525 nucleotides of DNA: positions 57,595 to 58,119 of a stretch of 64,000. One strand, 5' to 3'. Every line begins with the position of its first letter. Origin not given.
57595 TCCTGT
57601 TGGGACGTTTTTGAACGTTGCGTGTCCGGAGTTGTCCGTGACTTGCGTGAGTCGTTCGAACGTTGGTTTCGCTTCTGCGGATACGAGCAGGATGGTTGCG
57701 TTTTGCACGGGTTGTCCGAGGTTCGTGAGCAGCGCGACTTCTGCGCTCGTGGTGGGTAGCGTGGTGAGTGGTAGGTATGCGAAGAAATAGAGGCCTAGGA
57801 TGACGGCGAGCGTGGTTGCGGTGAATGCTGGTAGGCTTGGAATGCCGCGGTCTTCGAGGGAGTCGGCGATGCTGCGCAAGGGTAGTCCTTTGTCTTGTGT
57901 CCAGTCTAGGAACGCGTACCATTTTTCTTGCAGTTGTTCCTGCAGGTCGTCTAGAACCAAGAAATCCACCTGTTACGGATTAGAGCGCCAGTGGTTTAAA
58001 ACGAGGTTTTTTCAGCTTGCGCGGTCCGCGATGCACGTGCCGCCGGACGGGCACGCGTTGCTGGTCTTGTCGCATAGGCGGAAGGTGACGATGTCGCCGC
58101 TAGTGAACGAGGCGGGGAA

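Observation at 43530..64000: A co-directional array of more than 20 kb: two tandem giant surface proteins, an anchored small protein, DUF424, eight tiny polytopic membrane proteins, then ppsA and a ParB-like gene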

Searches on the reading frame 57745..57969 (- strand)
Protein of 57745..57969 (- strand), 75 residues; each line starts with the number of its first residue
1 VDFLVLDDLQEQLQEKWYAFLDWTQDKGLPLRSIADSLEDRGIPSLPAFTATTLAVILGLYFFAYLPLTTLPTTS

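Call 67: search_protein_representatives(protein=window:57745-57969:-)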
Query: 75 residues. Proteins with E-value up to 0.001 (for the whole library): 170; up to 1e-10: 2; up to 1e-30: 1. The best 150 are listed.
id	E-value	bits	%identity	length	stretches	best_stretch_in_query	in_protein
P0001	8.9e-38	143.4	99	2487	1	4-75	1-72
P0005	6.0e-11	58.2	53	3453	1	6-64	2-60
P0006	1.9e-10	56.7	44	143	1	11-74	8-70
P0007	2.3e-10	56.4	51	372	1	10-62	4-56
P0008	9.7e-10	54.4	44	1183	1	6-69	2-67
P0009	1.3e-09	54.0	44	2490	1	8-68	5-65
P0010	3.7e-09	52.6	42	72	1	7-65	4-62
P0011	4.7e-09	52.2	45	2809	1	6-70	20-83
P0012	7.7e-09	51.6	43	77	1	4-59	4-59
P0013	1.0e-08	51.2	51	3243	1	9-65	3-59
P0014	1.7e-08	50.5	47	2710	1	12-69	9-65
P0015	2.3e-08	50.1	43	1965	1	6-63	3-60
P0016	2.4e-08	50.0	49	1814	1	10-72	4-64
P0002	3.1e-08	49.6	44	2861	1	8-66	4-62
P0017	3.6e-08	49.4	49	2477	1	12-66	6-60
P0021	5.7e-08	48.8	46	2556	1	7-63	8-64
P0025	8.9e-08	48.2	44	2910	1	6-68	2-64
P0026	1.0e-07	48.0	51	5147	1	13-65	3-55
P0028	1.3e-07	47.7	41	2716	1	7-72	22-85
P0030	1.5e-07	47.5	47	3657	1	6-62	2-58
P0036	3.4e-07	46.3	52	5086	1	15-67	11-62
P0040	7.2e-07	45.3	44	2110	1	4-58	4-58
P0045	1.0e-06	44.8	52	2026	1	13-67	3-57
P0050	1.9e-06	44.0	40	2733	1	7-64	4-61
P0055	3.5e-06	43.2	42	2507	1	5-73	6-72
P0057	5.0e-06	42.6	43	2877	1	6-67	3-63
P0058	5.1e-06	42.6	43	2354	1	8-65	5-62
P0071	9.8e-06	41.7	39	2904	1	13-73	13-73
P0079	2.0e-05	40.7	41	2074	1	7-67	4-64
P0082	2.3e-05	40.5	38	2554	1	8-63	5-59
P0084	2.4e-05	40.5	37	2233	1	12-65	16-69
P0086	2.6e-05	40.4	42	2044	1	8-67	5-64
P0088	3.2e-05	40.1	47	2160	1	12-62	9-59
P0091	3.5e-05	40.0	41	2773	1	12-65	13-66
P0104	8.4e-05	38.8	46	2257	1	13-70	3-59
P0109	9.8e-05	38.5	40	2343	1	11-60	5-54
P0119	1.3e-04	38.1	46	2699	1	13-70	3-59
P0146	4.4e-04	36.5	38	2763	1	6-63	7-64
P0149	5.0e-04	36.3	45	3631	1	13-68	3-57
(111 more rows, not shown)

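Call 68: find_encoding_contigs(protein=P0009, flank=10000, max_places=2)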
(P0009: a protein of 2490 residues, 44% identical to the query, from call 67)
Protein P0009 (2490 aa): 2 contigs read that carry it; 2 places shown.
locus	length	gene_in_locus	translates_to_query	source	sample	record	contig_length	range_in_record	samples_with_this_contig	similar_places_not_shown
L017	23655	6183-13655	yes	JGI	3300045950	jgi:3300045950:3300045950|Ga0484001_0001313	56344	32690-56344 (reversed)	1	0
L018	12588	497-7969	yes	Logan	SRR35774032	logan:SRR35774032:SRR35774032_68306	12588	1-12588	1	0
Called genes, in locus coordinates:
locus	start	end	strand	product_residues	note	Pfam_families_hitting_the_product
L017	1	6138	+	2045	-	?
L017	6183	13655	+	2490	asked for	PF13620:CarboxypepD_reg (weak)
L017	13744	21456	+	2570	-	PF10670:DUF4198 (faint), PF11974:bMG3 (faint), PF13620:CarboxypepD_reg, PF18911:PKD_4 (faint), PF22352:K319L-like_PKD (faint)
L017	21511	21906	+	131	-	-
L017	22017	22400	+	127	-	-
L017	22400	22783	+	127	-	-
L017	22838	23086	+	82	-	-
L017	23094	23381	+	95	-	-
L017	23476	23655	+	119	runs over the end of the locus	-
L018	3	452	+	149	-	?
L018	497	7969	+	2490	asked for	PF13620:CarboxypepD_reg (weak)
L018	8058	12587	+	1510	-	?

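Call 72: find_encoding_contigs(protein=P0014, flank=10000, max_places=2)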
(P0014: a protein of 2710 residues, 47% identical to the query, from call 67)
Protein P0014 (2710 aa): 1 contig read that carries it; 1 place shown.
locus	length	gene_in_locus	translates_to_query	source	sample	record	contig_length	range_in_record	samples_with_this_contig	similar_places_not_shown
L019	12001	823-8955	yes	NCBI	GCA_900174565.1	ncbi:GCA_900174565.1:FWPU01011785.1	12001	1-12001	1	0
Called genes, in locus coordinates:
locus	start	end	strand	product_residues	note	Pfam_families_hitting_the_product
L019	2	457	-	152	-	?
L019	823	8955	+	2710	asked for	PF02369:Big_1 (faint), PF13620:CarboxypepD_reg (faint), PF14054:DUF4249 (faint)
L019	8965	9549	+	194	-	-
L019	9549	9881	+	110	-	PF04242:DUF424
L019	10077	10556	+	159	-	-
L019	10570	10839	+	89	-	-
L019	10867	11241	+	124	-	-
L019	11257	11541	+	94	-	-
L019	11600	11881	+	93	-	-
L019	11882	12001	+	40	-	?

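Call 73: find_encoding_contigs(protein=P0149, flank=10000, max_places=2)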
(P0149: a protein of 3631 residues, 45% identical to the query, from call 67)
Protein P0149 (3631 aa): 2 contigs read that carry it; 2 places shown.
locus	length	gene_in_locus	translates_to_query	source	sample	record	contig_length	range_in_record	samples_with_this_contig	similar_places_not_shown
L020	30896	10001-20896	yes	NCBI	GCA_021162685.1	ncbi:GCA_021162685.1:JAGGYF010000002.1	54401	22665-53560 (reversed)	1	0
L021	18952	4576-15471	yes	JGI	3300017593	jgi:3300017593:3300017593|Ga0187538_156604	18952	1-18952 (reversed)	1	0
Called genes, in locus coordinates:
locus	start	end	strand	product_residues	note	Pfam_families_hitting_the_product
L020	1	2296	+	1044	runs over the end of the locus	?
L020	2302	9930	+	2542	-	PF13620:CarboxypepD_reg (faint), PF17802:SpaA (faint)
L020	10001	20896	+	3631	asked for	PF10670:DUF4198 (faint), PF13620:CarboxypepD_reg (faint), PF18911:PKD_4 (weak)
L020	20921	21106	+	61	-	-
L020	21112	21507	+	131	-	-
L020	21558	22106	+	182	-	PF08279:HTH_11, PF01047:MarR (weak), PF01978:TrmB (weak), PF13412:HTH_24 (weak), PF13545:HTH_Crp_2 (weak)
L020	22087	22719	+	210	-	-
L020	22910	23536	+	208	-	PF01909:NTP_transf_2 (weak), PF18765:Polbeta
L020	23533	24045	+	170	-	PF05168:HEPN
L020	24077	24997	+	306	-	PF07934:OGG_N, PF00730:HhH-GPD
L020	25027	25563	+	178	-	PF08279:HTH_11 (faint), PF13412:HTH_24 (weak), PF22600:MTPAP-like_central (weak), PF01909:NTP_transf_2, PF18765:Polbeta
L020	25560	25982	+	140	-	PF05168:HEPN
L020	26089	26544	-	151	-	PF07929:PRiA4_ORF3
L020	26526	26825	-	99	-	-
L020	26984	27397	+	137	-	PF01637:ATPase_2 (faint), PF13173:AAA_14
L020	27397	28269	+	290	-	PF13635:DUF4143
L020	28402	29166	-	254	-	-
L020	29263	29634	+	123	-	-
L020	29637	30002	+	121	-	-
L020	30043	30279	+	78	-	-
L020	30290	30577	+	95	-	-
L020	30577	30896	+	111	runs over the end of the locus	-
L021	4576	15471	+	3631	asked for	PF10670:DUF4198 (faint), PF13620:CarboxypepD_reg (faint), PF18911:PKD_4 (weak)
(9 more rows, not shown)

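Call 75: list_cluster_members(proteins=[P0149, P0009, P0014, P0005, P0026, P0036, P0015, P0057, P0079, P0028])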
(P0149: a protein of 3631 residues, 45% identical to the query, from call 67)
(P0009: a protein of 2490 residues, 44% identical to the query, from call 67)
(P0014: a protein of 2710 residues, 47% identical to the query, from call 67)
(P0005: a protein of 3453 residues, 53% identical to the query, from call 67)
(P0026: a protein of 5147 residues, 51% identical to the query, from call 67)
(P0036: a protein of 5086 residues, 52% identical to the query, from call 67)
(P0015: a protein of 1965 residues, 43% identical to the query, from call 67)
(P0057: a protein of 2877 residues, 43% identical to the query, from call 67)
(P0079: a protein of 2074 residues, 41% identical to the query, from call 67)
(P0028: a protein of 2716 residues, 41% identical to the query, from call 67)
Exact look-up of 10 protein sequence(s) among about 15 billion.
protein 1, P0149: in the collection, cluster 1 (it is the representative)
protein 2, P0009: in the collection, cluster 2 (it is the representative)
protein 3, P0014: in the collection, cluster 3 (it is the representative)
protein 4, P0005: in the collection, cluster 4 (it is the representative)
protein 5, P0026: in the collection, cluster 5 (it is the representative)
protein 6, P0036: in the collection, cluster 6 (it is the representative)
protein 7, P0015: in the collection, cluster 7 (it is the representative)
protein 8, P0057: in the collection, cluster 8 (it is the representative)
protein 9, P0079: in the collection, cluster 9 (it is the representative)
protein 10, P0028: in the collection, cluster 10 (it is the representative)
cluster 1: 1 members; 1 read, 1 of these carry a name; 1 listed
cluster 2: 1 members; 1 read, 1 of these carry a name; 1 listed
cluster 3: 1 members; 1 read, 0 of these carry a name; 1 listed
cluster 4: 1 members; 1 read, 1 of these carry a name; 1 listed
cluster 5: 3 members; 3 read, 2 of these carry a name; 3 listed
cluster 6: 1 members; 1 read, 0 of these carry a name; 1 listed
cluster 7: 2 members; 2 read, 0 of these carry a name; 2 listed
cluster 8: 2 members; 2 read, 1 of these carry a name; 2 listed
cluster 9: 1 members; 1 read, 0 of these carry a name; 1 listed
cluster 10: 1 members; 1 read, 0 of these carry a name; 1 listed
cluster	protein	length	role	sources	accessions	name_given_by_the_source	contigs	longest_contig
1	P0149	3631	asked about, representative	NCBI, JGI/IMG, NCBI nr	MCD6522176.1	MAG: hypothetical protein J7K68_00345 [Candidatus Diapherotrites archaeon] | hypothetical protein [Candidatus Diapherotrites archaeon]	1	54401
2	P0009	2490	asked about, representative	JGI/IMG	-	hypothetical protein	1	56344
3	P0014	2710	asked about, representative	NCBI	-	-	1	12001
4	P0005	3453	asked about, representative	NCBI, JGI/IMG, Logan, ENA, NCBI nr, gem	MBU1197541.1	hypothetical protein KJ765_03430 [Candidatus Micrarchaeota archaeon] | hypothetical protein [Candidatus Micrarchaeota archaeon]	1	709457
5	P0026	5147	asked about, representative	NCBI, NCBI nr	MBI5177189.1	Ig-like domain-containing protein [Candidatus Micrarchaeota archaeon]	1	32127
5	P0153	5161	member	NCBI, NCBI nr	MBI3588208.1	Ig-like domain-containing protein [Candidatus Micrarchaeota archaeon]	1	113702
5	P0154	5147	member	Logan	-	-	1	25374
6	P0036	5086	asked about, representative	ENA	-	-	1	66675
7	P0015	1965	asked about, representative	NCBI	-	-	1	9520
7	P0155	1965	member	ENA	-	-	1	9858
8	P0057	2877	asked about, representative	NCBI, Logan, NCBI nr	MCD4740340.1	thrombospondin type 3 repeat-containing protein [archaeon]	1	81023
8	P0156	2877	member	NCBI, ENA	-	-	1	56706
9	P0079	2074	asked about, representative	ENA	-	-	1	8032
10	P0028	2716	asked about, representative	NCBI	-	-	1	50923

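Call 78: find_encoding_contigs(protein=P0028, flank=10000, max_places=1)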
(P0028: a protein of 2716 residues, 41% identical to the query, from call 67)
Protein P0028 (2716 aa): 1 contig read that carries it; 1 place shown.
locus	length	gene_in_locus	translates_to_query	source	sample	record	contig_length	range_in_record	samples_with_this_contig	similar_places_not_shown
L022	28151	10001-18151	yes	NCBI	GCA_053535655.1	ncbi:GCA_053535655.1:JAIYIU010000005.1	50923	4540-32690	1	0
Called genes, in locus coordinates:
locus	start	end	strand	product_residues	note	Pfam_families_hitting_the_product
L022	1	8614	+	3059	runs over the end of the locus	PF13620:CarboxypepD_reg (faint)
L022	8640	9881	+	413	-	PF13173:AAA_14 (weak)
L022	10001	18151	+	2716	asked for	PF02369:Big_1 (weak), PF13620:CarboxypepD_reg, PF17789:MG4 (faint)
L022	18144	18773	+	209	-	-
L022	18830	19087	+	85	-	PF04242:DUF424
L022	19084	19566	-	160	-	-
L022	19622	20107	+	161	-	-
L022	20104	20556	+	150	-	-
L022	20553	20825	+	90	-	-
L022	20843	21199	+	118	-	-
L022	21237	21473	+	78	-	-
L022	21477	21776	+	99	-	-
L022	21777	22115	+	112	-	-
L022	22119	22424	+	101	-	-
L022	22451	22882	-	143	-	-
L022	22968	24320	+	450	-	-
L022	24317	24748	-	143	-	-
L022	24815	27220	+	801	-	PF03104:DNA_pol_B_exo1, PF13482:RNase_H_2, PF00136:DNA_pol_B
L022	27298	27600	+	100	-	-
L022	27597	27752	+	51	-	-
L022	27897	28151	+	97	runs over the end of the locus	-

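Call 79: find_encoding_contigs(protein=P0057, flank=10000, max_places=1)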
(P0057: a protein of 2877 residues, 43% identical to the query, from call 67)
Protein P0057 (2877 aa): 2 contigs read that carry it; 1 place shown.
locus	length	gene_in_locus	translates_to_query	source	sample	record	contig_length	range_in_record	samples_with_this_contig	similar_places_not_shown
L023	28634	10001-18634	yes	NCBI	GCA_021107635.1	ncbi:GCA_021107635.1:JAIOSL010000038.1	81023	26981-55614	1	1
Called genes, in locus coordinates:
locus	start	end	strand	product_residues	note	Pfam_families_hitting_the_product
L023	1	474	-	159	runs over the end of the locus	-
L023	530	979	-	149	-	-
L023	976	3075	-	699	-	-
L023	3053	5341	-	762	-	PF00437:T2SSE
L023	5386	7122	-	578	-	-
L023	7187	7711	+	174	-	PF09721:Exosortase_EpsH (weak)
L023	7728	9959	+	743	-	-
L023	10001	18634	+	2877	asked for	PF13620:CarboxypepD_reg (faint)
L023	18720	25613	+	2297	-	PF13620:CarboxypepD_reg (weak), PF17802:SpaA (faint)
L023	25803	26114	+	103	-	-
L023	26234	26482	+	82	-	-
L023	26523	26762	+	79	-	-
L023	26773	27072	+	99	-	-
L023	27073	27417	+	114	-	-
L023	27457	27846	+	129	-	-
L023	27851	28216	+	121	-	-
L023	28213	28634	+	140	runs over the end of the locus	-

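Call 86: find_encoding_contigs(protein=P0025, flank=10000, max_places=2)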
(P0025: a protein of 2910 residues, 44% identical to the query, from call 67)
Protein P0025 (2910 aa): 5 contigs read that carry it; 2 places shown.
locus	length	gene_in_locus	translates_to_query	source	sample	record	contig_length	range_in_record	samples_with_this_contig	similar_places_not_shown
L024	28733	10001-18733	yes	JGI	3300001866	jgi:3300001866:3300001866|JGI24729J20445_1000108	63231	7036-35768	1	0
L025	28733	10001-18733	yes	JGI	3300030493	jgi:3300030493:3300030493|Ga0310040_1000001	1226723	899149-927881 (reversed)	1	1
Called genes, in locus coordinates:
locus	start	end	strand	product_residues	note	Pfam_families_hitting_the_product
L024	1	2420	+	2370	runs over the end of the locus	PF13620:CarboxypepD_reg (faint)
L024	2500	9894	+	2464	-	PF11974:bMG3 (faint), PF13620:CarboxypepD_reg (weak), PF17802:SpaA (faint)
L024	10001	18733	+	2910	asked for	PF13620:CarboxypepD_reg (weak), PF13715:CarbopepD_reg_2 (faint), PF24025:Ig_DR_A0283-like (faint)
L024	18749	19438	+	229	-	-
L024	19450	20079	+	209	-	-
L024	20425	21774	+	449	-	-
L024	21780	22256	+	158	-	-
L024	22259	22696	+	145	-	PF04242:DUF424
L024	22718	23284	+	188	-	-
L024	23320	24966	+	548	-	-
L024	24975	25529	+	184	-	-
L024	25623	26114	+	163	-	-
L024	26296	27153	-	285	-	PF00483:NTP_transferase, PF12804:NTP_transf_3 (weak)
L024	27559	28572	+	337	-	PF03320:FBPase_glpX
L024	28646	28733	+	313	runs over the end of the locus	PF01791:DeoC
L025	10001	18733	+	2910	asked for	PF13620:CarboxypepD_reg (weak), PF13715:CarbopepD_reg_2 (faint), PF24025:Ig_DR_A0283-like (faint)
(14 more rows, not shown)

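Call 95: search_protein_families(library=pfam, max_evalue=0.1, proteins=[L023:7187-7711:+, L023:7728-9959:+, L023:976-3075:-, L023:5386-7122:-, L023:530-979:-, L023:3053-5341:-, L017:21511-21906:+, L019:2-457:-])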
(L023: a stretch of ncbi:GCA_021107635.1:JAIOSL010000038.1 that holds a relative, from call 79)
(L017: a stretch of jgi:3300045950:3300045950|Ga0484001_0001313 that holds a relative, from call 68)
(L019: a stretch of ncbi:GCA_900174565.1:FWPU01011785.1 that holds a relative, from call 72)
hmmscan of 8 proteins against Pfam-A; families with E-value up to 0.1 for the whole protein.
L023:7187-7711:+ (174 aa): 1 family
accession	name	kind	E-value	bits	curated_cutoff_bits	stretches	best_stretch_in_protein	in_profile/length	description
PF09721.15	Exosortase_EpsH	-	1.4e-06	28.3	25.7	1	20-160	107-252/254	Transmembrane exosortase (Exosortase_EpsH)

L023:7728-9959:+ (743 aa): 0 families

L023:976-3075:- (699 aa): 2 families
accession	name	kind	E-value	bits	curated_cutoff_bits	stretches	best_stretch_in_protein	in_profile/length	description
PF00482.28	T2SSF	-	0.00074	19.9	25.2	1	161-294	2-125/125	Type II secretion system (T2SS), protein F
PF12129.13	PHTF1-2_N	-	0.07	13.3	25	0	637-689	95-143/156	Homeodomain containing protein PHTF1/2, N-terminal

L023:5386-7122:- (578 aa): 0 families

L023:530-979:- (149 aa): 0 families

L023:3053-5341:- (762 aa): 12 families
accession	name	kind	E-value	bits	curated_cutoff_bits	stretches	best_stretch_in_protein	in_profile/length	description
PF00437.27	T2SSE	-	5e-21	75.2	24.9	1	390-593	83-268/370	Type II/IV secretion system protein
PF24389.1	ORC-CDC6-like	-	0.00028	20.2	27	1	449-479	30-60/571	ORC-CDC6-like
PF13481.12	AAA_25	-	0.00032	20.8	27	1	432-529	14-107/195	AAA domain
PF12775.13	AAA_7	-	0.0082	16.1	25.8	1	443-482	25-63/181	P-loop containing dynein motor region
PF01580.24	FtsK_SpoIIIE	-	0.0084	16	24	1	452-476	40-64/221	FtsK/SpoIIIE family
PF20720.3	nSTAND3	-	0.015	15.4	27.2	1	448-487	14-54/155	Novel STAND NTPase 3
PF06745.19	ATPase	-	0.018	14.9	26.6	1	451-515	19-87/231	KaiC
PF13191.12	AAA_16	-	0.048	14.6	32.6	0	453-484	26-56/167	AAA ATPase domain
PF04665.18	Pox_A32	-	0.064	13.2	22.8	0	453-482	15-44/242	Poxvirus A32 protein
PF10141.14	ssDNA-exonuc_C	-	0.067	13.4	26.4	0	231-292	55-116/202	Single-strand DNA-specific exonuclease, C terminal domain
PF25199.1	nSTAND_NTPase5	-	0.069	13.4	34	0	452-496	42-88/145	Novel STAND NTPase 5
PF04851.21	ResIII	-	0.091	13.1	22.5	0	450-496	22-70/164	Type III restriction enzyme, res subunit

L017:21511-21906:+ (131 aa): 1 family
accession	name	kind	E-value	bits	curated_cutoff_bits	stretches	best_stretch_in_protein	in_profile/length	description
PF24526.1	ABCA12_C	-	0.031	14.8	34.8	0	62-104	3-47/51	ABCA12-like, C-terminal domain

L019:2-457:- (152 aa): 16 families
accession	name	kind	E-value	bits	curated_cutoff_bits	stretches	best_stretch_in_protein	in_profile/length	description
PF13173.12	AAA_14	-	8.7e-16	58.6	27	1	41-120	2-77/129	AAA domain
PF01637.24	ATPase_2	-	3.2e-06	27.5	33.2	1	37-78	14-54/225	ATPase domain predominantly from Archaea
PF24883.2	NPHP3_N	-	0.00078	20.1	24.8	1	39-83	20-61/164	Nephrocystin 3, N-terminal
PF13401.12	AAA_22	-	0.0015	19.3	27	1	40-77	4-38/130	AAA domain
PF13481.12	AAA_25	-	0.0018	18.4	27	1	36-114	28-112/195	AAA domain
PF20720.3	nSTAND3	-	0.0034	17.5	27.2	1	29-70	5-46/155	Novel STAND NTPase 3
PF04317.18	DUF463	-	0.0058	16.1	25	1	44-78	3-36/443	YcjX-like family, DUF463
PF00931.28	NB-ARC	-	0.0092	15.7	23.5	1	29-65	7-42/248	NB-ARC domain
PF25201.1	nSTAND6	-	0.022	15.2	27.7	1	27-70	4-47/148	Novel STAND NTPase 6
PF03205.20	MobB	-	0.022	15.1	26.6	1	43-69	1-27/133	Molybdopterin guanine dinucleotide synthesis protein B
PF00006.31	ATP-synt_ab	-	0.026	14.6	29.5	1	42-110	15-75/213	ATP synthase alpha/beta family, nucleotide-binding domain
PF13191.12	AAA_16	-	0.038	14.9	32.6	0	27-68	5-51/167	AAA ATPase domain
PF25199.1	nSTAND_NTPase5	-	0.05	13.9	34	1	26-115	20-106/145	Novel STAND NTPase 5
PF00910.28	RNA_helicase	-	0.062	14.2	21.5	0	46-77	3-35/105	RNA helicase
PF03308.22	MeaB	-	0.065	12.7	23.1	1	29-69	21-61/273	Methylmalonyl Co-A mutase-associated GTPase MeaB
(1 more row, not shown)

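Call 102: find_related_loci(query=A7, collection=viral_contigs, flank=10000)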
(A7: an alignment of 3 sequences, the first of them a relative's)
Query A7 (82 aa) in viral_contigs; peptide patterns used: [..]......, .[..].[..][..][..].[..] (x = any residue, [..] = any of these).
103 stretches matched a pattern, but none encodes a relative of the query by tblastn (E <= 1e-3).

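Call 104: find_related_loci(query=A8, collection=viral_contigs, flank=10000)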
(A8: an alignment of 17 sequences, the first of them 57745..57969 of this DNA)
Query A8 (75 aa) in viral_contigs; peptide patterns used: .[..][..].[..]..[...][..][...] (x = any residue, [..] = any of these).
26 stretches matched a pattern, but none encodes a relative of the query by tblastn (E <= 1e-3).
